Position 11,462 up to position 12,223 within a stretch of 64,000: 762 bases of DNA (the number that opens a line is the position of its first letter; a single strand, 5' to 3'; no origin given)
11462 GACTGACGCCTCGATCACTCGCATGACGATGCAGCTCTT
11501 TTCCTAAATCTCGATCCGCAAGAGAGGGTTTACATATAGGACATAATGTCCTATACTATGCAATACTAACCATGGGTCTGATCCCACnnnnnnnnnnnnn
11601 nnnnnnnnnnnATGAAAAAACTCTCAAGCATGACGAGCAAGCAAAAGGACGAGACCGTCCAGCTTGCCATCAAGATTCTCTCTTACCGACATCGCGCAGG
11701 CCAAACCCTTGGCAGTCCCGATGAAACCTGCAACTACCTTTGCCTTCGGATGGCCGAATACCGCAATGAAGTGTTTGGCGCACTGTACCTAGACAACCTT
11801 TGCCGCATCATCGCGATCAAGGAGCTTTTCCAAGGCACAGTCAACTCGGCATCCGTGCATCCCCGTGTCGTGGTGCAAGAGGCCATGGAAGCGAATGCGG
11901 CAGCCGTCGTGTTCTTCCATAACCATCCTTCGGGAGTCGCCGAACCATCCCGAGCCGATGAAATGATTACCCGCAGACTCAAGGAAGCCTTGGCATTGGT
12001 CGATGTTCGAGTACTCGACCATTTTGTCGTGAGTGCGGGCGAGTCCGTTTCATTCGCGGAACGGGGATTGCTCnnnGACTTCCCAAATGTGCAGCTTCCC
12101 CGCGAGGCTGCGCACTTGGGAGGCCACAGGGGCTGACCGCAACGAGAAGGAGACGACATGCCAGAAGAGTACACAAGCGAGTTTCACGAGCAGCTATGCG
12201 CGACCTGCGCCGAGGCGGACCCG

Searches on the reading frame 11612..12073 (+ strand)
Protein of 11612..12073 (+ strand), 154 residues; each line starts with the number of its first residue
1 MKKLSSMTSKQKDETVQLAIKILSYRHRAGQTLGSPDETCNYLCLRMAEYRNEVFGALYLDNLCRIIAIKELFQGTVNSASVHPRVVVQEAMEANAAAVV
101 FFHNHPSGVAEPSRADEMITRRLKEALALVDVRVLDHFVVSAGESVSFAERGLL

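Call 6: search_protein_families(library=pfam, max_evalue=0.01, proteins=[window:11612-12073:+])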
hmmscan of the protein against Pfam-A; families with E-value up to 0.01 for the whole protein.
window:11612-12073:+ (154 aa): 2 families
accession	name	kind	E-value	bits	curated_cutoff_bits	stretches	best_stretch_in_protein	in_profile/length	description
PF04002.20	RadC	-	2.5e-42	144.1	22.1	1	35-153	3-121/121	RadC-like JAB domain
PF14464.11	Prok-JAB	-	5.4e-07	29.9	25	1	32-123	13-93/114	Prokaryotic homologs of the JAB domain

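Call 38: find_related_loci(query=window:11612-12073:+, collection=viral_contigs, flank=10000)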
Query window:11612-12073:+ (154 aa) in viral_contigs; peptide patterns used: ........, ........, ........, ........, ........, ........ (x = any residue, [..] = any of these).
45 stretches matched a pattern; 38 encode a relative of the query (tblastn E <= 1e-3); 38 distinct loci.
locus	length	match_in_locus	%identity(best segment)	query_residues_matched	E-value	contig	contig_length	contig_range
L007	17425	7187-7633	51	7-154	3e-48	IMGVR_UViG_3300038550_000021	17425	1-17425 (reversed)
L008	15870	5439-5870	56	12-154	2e-48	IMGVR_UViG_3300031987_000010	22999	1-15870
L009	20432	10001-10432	53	11-154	6e-46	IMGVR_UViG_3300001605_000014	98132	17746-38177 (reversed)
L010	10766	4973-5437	48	1-154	3e-44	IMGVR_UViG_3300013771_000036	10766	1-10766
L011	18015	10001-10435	55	11-154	3e-44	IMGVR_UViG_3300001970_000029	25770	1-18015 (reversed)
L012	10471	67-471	55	19-154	2e-43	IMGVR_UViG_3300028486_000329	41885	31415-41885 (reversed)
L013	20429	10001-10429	50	13-154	1e-42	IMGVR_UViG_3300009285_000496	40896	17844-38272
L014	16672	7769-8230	49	3-154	5e-42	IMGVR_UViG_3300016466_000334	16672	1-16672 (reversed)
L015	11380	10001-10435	50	12-154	2e-41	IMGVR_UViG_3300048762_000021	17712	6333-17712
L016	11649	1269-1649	51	28-154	1e-41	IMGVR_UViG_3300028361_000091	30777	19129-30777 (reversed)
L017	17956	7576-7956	51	28-154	1e-41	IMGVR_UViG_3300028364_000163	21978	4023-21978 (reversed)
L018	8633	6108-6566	50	7-154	7e-41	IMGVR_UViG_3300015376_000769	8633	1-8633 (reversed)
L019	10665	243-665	49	15-154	7e-41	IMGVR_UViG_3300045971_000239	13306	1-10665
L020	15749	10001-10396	49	22-154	5e-41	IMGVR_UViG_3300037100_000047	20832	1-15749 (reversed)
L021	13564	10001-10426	56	13-154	2e-40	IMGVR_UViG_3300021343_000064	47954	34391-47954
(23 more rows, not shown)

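Call 50: find_related_loci(query=window:11612-12073:+, collection=metagenome_contigs, flank=10000)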
Query window:11612-12073:+ (154 aa) in metagenome_contigs; peptide patterns used: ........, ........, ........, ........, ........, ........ (x = any residue, [..] = any of these).
600 stretches matched a pattern (row limit reached: there are more); 556 encode a relative of the query (tblastn E <= 1e-3); the best 80 are kept; 80 distinct loci.
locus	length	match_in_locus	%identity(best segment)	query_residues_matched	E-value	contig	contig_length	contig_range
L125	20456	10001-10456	75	3-154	4e-77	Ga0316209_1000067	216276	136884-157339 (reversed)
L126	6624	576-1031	77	3-154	2e-77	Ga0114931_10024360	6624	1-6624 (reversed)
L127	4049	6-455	76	5-154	7e-76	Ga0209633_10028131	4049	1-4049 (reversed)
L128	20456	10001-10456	72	3-154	6e-74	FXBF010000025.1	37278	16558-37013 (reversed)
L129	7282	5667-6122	72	3-154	3e-73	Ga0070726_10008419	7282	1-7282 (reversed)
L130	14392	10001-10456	72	3-154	3e-73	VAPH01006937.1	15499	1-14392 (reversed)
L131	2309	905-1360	72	3-154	2e-74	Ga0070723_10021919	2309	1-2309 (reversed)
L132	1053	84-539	72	3-154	2e-77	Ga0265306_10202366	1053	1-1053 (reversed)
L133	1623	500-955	69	3-154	2e-72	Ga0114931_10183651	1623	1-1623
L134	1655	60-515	68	3-154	4e-72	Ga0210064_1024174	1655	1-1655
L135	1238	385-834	68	5-154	2e-73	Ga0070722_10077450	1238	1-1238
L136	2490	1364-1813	68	5-154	6e-70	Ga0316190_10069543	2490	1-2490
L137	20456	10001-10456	66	3-154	2e-67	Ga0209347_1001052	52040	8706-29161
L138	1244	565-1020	65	3-154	2e-70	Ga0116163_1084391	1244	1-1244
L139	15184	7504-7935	69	11-154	2e-65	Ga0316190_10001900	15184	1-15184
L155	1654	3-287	95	60-154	9e-59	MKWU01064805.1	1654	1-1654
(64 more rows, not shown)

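Call 56: find_homologous_proteins(query=window:11612-12073:+, max_evalue=1e-40)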
Query window:11612-12073:+ (154 aa): 1783 proteins with E <= 1e-40 among 8000 candidates; the best 120 are listed.
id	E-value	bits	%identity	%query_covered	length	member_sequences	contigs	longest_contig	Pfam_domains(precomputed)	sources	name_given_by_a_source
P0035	1.1e-93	328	100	100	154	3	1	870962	PF04002.21,PF14464.12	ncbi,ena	-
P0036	6.8e-87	306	92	100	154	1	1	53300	PF04002.21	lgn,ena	-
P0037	1.3e-85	302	91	100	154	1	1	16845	PF04002.21,PF14464.12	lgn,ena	-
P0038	7.5e-79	280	85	99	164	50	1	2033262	PF04002.21,PF14464.12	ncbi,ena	-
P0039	2.8e-78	278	85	99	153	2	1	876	PF04002.21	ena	-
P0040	2.8e-78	278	82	100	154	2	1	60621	PF04002.21,PF14464.12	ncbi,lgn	-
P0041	6.6e-77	274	82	99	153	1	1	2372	PF04002.21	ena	-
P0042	7.1e-77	274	83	99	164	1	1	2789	PF04002.21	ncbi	-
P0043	1.4e-76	273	82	99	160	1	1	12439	PF04002.21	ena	-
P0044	2.0e-75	269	82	99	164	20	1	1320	PF04002.21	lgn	-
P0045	5.2e-75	268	81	99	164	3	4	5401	PF04002.21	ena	-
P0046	5.4e-74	264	77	99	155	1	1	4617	PF04002.21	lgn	-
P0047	2.6e-73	262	80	99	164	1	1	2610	PF04002.21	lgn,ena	-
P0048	1.7e-71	256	76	99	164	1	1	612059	PF04002.21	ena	-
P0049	2.2e-71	256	75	100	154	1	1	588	PF04002.21,PF14464.12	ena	-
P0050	5.8e-69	248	77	99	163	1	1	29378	PF04002.21,PF14464.12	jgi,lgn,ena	-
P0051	8.0e-69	248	76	99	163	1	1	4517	PF04002.21,PF14464.12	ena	-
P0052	8.2e-69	248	77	99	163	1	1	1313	PF04002.21,PF14464.12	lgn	-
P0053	8.6e-69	248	76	99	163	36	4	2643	PF04002.21,PF14464.12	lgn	-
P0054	1.1e-68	247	76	99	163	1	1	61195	PF04002.21,PF14464.12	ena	-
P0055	4.1e-68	245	76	99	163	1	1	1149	PF04002.21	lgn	-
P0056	4.2e-68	245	76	99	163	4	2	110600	PF04002.21,PF14464.12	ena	-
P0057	4.6e-68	245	75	99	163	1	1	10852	PF04002.21,PF14464.12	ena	-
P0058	8.0e-68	244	74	99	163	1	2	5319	PF04002.21,PF14464.12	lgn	-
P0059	1.2e-67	244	74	99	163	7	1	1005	PF04002.21,PF14464.12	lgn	-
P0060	4.2e-67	242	76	99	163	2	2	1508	PF04002.21,PF14464.12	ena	-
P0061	5.1e-67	242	73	99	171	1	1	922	PF04002.21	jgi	-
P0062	5.2e-67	242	74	99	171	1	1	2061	PF04002.21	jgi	-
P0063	5.2e-67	242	75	97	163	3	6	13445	PF04002.21,PF14464.12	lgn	-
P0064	7.4e-67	241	74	99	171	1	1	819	PF04002.21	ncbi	-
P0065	1.4e-66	240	72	99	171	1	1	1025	PF04002.21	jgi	jgi:DNA repair protein RadC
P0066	1.5e-66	240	73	99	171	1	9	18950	PF04002.21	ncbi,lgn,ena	-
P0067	1.5e-66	240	73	99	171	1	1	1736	PF04002.21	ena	-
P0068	1.6e-66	240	74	99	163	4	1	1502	PF04002.21,PF14464.12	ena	-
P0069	1.7e-66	240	75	97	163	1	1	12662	PF04002.21,PF14464.12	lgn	-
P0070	2.1e-66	240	74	99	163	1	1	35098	PF04002.21,PF14464.12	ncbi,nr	ncbi:MAG: DNA repair protein RadC [Gammaproteobacteria bacterium]|nr:DNA repair protein RadC [Gammap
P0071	2.2e-66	240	74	97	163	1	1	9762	PF04002.21,PF14464.12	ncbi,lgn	-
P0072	2.2e-66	240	74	99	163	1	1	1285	PF04002.21,PF14464.12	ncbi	-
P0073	3.6e-66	239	73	99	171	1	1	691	PF04002.21,PF14464.12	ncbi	-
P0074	3.7e-66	239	73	99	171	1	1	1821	PF04002.21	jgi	jgi:DNA repair protein RadC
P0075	4.2e-66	239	75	99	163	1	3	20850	PF04002.21,PF14464.12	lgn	-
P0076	4.3e-66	239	74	99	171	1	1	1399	PF04002.21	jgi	-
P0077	5.0e-66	239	75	97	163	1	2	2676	PF04002.21,PF14464.12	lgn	-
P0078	5.1e-66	239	75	97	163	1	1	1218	PF04002.21,PF14464.12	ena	-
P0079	5.2e-66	239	75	97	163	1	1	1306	PF04002.21,PF14464.12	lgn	-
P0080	5.7e-66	238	74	99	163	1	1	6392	PF04002.21,PF14464.12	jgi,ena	-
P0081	5.8e-66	238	75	98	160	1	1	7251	PF04002.21,PF14464.12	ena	-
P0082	6.0e-66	238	74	99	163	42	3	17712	PF04002.21,PF14464.12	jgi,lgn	-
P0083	6.5e-66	238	75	97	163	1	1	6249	PF04002.21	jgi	jgi:DNA repair protein RadC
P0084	6.7e-66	238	75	99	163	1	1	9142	PF04002.21,PF14464.12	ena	-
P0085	7.1e-66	238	72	99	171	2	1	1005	PF04002.21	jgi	-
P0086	7.5e-66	238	73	99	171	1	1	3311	PF04002.21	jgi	jgi:DNA repair protein RadC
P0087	7.5e-66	238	73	99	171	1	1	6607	PF04002.21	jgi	jgi:DNA repair protein RadC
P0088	7.7e-66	238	74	99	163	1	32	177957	PF04002.21,PF14464.12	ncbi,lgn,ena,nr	ncbi:MAG: DNA repair protein RadC [Chromatiales bacterium]|nr:DNA repair protein RadC [Chromatiales 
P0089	7.7e-66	238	72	99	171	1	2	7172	PF04002.21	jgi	jgi:DNA repair protein RadC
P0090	8.3e-66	238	72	99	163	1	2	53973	PF04002.21,PF14464.12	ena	-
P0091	9.1e-66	238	83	84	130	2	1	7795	PF04002.21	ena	-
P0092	9.8e-66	238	72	99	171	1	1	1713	PF04002.21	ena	-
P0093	9.9e-66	238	72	99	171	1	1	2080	PF04002.21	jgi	-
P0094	1.1e-65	238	74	99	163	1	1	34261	PF04002.21,PF14464.12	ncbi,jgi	jgi:DNA repair protein RadC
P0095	1.1e-65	238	74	99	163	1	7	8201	PF04002.21,PF14464.12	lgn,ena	-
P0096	1.2e-65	237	72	99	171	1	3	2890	PF04002.21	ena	-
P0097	1.2e-65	237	75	97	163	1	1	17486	PF04002.21,PF14464.12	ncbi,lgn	-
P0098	1.2e-65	237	72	99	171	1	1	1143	PF04002.21,PF14464.12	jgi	jgi:DNA repair protein RadC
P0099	1.4e-65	237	72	99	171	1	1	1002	PF04002.21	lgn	-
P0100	1.4e-65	237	71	99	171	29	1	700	PF04002.21,PF14464.12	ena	-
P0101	1.5e-65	237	72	99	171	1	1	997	PF04002.21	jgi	jgi:DNA repair protein RadC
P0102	1.6e-65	237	74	99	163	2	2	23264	PF04002.21,PF14464.12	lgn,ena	-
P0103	1.7e-65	237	72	99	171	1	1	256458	PF04002.21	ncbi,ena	-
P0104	1.7e-65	237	72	99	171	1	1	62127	PF04002.21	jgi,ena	-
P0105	1.7e-65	237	73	99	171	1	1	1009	PF04002.21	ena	-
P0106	1.7e-65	237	72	99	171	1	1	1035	PF04002.21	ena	-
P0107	1.9e-65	237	72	99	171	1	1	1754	PF04002.21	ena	-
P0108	2.1e-65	237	72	99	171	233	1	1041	PF04002.21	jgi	-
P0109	2.2e-65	237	74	99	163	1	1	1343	PF04002.21,PF14464.12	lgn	-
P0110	2.3e-65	237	70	99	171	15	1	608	PF04002.21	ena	-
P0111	2.3e-65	237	74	99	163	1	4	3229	PF04002.21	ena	-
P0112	2.3e-65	237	74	99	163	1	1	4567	PF04002.21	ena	-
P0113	2.4e-65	236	73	99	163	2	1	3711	PF04002.21,PF14464.12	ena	-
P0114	2.5e-65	236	73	97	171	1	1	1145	PF04002.21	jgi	-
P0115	2.6e-65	236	71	99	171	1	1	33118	PF04002.21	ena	-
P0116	2.6e-65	236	72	99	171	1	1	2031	PF04002.21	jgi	jgi:DNA repair protein RadC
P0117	2.7e-65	236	72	99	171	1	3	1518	PF04002.21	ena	-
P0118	2.8e-65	236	73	99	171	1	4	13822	PF04002.21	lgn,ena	-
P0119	2.8e-65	236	74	96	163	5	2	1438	PF04002.21,PF14464.12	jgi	jgi:DNA repair protein RadC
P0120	2.9e-65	236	73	97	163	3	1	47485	PF04002.21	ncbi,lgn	-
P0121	3.0e-65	236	72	99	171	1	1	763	PF04002.21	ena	-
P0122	3.1e-65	236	74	99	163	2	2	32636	PF04002.21,PF14464.12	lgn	-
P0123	3.3e-65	236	74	99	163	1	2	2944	PF04002.21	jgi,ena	jgi:DNA repair protein RadC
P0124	3.3e-65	236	74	99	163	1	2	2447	PF04002.21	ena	-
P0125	3.3e-65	236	74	99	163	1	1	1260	PF04002.21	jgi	jgi:DNA repair protein RadC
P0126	3.5e-65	236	74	97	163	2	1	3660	PF04002.21,PF14464.12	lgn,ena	-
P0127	3.7e-65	236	72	99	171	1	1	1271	PF04002.21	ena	-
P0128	3.8e-65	236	72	99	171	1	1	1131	PF04002.21,PF14464.12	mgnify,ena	mgnify:FL=1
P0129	3.9e-65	236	73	97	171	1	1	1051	PF04002.21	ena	-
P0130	4.0e-65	236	73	97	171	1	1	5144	PF04002.21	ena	-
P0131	4.0e-65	236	72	99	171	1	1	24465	PF04002.21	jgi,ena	-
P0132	4.1e-65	236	74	99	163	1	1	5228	PF04002.21,PF14464.12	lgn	-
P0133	4.3e-65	236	73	97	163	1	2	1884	PF04002.21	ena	-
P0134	4.8e-65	235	75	97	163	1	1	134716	PF04002.21,PF14464.12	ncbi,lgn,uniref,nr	ncbi:RadC family protein [Sedimenticola selenatireducens]|uniref:RadC family protein n=1 Tax=Sedimen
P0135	5.0e-65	235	73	97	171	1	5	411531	PF04002.21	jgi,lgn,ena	jgi:DNA repair protein RadC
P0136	5.2e-65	235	72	99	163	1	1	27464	PF04002.21,PF14464.12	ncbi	-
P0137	5.6e-65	235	72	99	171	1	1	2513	PF04002.21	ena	-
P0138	5.8e-65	235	74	99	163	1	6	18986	PF04002.21,PF14464.12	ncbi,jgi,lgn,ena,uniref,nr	ncbi:DNA repair protein RadC [Aquamicrobium sp.]|uniref:RadC family protein n=1 Tax=Aquamicrobium sp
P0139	5.8e-65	235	73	99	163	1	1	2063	PF04002.21,PF14464.12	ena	-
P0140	6.8e-65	235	71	99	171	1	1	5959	PF04002.21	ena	-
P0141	6.9e-65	235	71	99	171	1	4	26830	PF04002.21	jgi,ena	-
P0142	7.2e-65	235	73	97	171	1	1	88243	PF04002.21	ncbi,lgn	-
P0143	7.3e-65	235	73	97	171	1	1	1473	PF04002.21,PF14464.12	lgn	-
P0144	7.7e-65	235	72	99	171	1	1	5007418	PF04002.21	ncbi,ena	-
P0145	7.7e-65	235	72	99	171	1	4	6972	PF04002.21,PF14464.12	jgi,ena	jgi:DNA repair protein RadC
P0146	7.8e-65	235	71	99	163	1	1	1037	PF04002.21,PF14464.12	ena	-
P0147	7.9e-65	235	73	99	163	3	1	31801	PF04002.21,PF14464.12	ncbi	-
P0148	8.7e-65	235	72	99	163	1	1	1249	PF04002.21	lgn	-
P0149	9.1e-65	235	72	99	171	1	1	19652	PF04002.21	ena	-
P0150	9.2e-65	235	72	99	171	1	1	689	PF04002.21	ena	-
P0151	9.2e-65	235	72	99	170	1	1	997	PF04002.21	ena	-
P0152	9.7e-65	235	72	99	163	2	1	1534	PF04002.21,PF14464.12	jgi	jgi:DNA repair protein RadC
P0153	1.0e-64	234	71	99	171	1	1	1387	PF04002.21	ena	-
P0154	1.0e-64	234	71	99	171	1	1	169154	PF04002.21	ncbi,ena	-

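Call 57: find_encoding_contigs(protein=P0037, flank=10000, max_places=2)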
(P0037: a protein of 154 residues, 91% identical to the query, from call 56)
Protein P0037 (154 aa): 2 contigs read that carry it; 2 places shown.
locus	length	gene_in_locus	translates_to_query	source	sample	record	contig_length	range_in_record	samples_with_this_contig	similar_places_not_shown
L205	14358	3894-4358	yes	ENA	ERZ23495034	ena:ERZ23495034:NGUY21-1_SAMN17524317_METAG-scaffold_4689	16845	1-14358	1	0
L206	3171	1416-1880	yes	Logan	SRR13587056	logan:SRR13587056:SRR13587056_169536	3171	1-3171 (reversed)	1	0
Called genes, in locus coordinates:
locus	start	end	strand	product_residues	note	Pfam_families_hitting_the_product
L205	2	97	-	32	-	?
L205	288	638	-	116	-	-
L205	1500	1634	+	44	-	-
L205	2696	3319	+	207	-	-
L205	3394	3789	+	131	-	PF11284:DUF3085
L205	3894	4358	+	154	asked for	PF04002:RadC, PF14464:Prok-JAB (weak)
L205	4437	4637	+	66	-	-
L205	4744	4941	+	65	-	-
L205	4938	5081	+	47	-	-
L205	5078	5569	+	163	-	-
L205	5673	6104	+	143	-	PF20213:DUF6573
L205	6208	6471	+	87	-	-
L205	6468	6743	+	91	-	-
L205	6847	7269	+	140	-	-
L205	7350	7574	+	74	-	-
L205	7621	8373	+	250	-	-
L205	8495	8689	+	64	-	-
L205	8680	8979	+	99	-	-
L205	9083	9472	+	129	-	PF12101:DUF3577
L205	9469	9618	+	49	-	-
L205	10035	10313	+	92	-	PF15731:MqsA_antitoxin (weak), PF13560:HTH_31 (weak), PF01381:HTH_3, PF13412:HTH_24 (weak)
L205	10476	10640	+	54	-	PF02599:CsrA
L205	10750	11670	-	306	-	PF13495:Phage_int_SAM_4 (weak), PF02899:Phage_int_SAM_1 (weak), PF00589:Phage_integrase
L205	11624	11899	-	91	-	-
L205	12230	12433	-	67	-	PF05930:Phage_AlpA, PF12728:HTH_17 (faint)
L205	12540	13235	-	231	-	-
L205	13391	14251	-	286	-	-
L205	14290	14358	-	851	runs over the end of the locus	?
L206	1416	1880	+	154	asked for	PF04002:RadC, PF14464:Prok-JAB (weak)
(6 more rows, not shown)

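Call 58: find_encoding_contigs(protein=P0038, flank=10000, max_places=3)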
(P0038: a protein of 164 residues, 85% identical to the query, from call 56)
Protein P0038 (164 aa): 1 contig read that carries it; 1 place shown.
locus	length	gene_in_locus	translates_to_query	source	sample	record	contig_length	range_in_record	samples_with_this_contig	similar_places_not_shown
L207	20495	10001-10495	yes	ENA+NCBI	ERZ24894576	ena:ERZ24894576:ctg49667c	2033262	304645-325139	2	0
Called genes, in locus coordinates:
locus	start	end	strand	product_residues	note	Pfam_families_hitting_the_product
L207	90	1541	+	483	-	PF00909:Ammonium_transp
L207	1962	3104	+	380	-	PF13356:Arm-DNA-bind_3, PF22022:Phage_int_M, PF00589:Phage_integrase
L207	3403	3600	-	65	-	PF05930:Phage_AlpA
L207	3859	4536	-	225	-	PF00717:Peptidase_S24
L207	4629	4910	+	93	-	-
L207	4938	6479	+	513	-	-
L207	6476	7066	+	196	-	PF11198:DUF2857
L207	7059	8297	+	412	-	-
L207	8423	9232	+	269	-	PF08900:AcaB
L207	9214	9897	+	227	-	PF12101:DUF3577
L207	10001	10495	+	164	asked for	PF04002:RadC, PF14464:Prok-JAB (weak)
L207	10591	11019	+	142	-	PF20213:DUF6573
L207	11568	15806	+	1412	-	PF03160:Calx-beta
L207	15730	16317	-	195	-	-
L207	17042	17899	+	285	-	PF12834:Phage_int_SAM_2, PF12835:Integrase_1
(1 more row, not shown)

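Call 59: find_encoding_contigs(protein=P0040, flank=10000, max_places=2)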
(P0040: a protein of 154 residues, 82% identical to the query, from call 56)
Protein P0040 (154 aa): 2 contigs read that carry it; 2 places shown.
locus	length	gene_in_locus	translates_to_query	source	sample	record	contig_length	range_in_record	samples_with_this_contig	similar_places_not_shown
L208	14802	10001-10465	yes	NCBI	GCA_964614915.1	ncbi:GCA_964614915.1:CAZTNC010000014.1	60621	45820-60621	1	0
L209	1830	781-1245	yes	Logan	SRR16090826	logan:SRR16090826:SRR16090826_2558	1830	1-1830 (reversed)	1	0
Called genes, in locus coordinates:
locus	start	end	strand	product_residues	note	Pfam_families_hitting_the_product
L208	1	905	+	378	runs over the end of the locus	PF13356:Arm-DNA-bind_3, PF22022:Phage_int_M, PF00589:Phage_integrase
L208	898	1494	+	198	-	-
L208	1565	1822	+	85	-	PF05930:Phage_AlpA, PF12728:HTH_17 (weak)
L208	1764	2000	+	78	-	-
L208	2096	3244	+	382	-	-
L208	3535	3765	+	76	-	-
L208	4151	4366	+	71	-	-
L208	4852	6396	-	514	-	-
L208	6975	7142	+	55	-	-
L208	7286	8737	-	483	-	PF03354:TerL_ATPase (weak), PF20441:TerL_nuclease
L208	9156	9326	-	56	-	-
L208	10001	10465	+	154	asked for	PF04002:RadC, PF14464:Prok-JAB (weak)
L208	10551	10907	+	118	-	-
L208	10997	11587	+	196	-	-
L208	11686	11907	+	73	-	-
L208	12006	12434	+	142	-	PF20213:DUF6573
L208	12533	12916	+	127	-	PF12101:DUF3577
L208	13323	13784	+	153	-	PF01591:6PF2K (faint), PF06414:Zeta_toxin, PF13671:AAA_33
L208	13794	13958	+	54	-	PF21983:NikA-like (weak)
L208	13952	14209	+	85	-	-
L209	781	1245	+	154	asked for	PF04002:RadC, PF14464:Prok-JAB (weak)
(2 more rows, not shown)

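Call 60: find_encoding_contigs(protein=P0043, flank=10000, max_places=2)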
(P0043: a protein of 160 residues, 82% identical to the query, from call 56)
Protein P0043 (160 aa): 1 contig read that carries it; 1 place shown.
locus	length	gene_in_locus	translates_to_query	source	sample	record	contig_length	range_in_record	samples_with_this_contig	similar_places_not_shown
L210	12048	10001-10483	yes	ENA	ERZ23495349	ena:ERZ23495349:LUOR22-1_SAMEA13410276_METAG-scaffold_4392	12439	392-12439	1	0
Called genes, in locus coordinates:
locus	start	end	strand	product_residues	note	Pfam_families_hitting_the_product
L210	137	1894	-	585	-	-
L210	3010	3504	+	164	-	PF12760:Zn_ribbon_IS1595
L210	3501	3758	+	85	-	-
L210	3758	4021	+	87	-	-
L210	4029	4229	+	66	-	-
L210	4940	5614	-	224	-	-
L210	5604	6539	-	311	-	-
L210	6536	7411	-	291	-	PF12760:Zn_ribbon_IS1595, PF12762:DDE_Tnp_IS1595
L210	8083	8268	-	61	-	-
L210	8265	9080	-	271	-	PF00589:Phage_integrase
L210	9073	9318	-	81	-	-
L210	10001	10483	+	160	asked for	PF04002:RadC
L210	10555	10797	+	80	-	-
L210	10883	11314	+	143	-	PF26948:DUF8296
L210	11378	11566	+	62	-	-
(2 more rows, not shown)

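Call 81: list_cluster_members(proteins=[P0035, P0038, P0040, P0003])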
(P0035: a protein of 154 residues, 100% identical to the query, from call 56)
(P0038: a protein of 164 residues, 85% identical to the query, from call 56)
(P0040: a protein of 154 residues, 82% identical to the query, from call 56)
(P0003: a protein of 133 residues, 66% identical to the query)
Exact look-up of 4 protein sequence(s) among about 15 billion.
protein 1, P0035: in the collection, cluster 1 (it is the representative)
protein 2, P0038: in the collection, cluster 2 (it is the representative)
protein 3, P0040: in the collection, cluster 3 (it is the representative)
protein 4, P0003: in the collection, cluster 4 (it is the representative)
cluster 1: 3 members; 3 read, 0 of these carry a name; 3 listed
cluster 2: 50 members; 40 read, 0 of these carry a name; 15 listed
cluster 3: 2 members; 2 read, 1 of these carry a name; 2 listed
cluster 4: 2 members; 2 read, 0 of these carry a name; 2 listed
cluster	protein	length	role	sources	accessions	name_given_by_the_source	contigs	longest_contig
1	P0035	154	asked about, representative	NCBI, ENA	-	-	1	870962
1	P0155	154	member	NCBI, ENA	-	-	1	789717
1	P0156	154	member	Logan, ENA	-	-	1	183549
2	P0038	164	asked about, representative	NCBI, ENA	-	-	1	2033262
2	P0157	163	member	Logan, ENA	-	-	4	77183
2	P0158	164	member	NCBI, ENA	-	-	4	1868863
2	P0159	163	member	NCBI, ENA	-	-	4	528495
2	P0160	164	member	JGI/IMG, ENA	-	-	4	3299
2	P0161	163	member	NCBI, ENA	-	-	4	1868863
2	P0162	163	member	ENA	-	-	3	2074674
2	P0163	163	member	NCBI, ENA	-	-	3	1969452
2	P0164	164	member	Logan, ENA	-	-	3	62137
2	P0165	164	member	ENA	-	-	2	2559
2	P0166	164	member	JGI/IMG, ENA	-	-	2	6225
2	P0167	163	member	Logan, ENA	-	-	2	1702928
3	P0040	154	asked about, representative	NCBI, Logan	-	-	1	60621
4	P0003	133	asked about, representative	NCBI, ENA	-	-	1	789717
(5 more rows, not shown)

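Call 82: find_encoding_contigs(protein=P0156, flank=10000, max_places=2)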
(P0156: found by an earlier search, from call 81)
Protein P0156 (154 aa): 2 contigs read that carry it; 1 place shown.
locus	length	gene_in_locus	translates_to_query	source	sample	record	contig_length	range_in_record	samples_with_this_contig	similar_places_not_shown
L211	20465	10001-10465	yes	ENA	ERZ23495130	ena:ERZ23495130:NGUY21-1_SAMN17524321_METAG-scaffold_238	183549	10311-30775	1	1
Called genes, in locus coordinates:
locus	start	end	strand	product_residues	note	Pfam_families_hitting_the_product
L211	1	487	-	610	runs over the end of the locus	-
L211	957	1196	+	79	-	-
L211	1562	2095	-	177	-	PF01292:Ni_hydr_CYTB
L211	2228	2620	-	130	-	-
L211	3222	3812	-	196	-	-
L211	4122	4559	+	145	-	-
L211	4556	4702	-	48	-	-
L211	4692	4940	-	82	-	-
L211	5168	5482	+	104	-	-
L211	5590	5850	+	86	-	-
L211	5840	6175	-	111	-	-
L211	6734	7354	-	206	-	PF02661:Fic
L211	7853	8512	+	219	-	-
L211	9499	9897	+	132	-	PF11284:DUF3085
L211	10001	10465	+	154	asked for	PF04002:RadC, PF14464:Prok-JAB (weak)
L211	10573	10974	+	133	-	-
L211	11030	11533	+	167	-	-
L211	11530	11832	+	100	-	-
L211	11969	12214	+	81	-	-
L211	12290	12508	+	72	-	-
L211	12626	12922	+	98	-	-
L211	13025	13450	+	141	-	PF20213:DUF6573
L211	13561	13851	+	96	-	-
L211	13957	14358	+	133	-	PF22653:DUF7007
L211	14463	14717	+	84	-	-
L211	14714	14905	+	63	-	-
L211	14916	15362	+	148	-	-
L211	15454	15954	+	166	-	-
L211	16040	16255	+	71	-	-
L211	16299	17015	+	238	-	PF02767:DNA_pol3_beta_2 (faint)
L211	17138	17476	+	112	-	-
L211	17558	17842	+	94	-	-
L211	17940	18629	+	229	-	-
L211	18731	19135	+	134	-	PF12101:DUF3577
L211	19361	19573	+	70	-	-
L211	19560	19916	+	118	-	PF04545:Sigma70_r4 (faint)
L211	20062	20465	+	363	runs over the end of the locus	PF01381:HTH_3 (weak), PF13560:HTH_31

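Call 83: find_encoding_contigs(protein=P0155, flank=10000, max_places=2)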
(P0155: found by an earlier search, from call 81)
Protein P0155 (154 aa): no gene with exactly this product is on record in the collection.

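Call 90: search_protein_families(library=phrogs, max_evalue=0.001, proteins=[window:11612-12073:+])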
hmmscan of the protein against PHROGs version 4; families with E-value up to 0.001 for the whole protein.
window:11612-12073:+ (154 aa): 1 family
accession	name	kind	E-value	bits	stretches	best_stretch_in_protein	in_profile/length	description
phrog_10276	-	DNA, RNA and nucleotide metabolism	2e-34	119.8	1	33-153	30-152/153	DNA repair protein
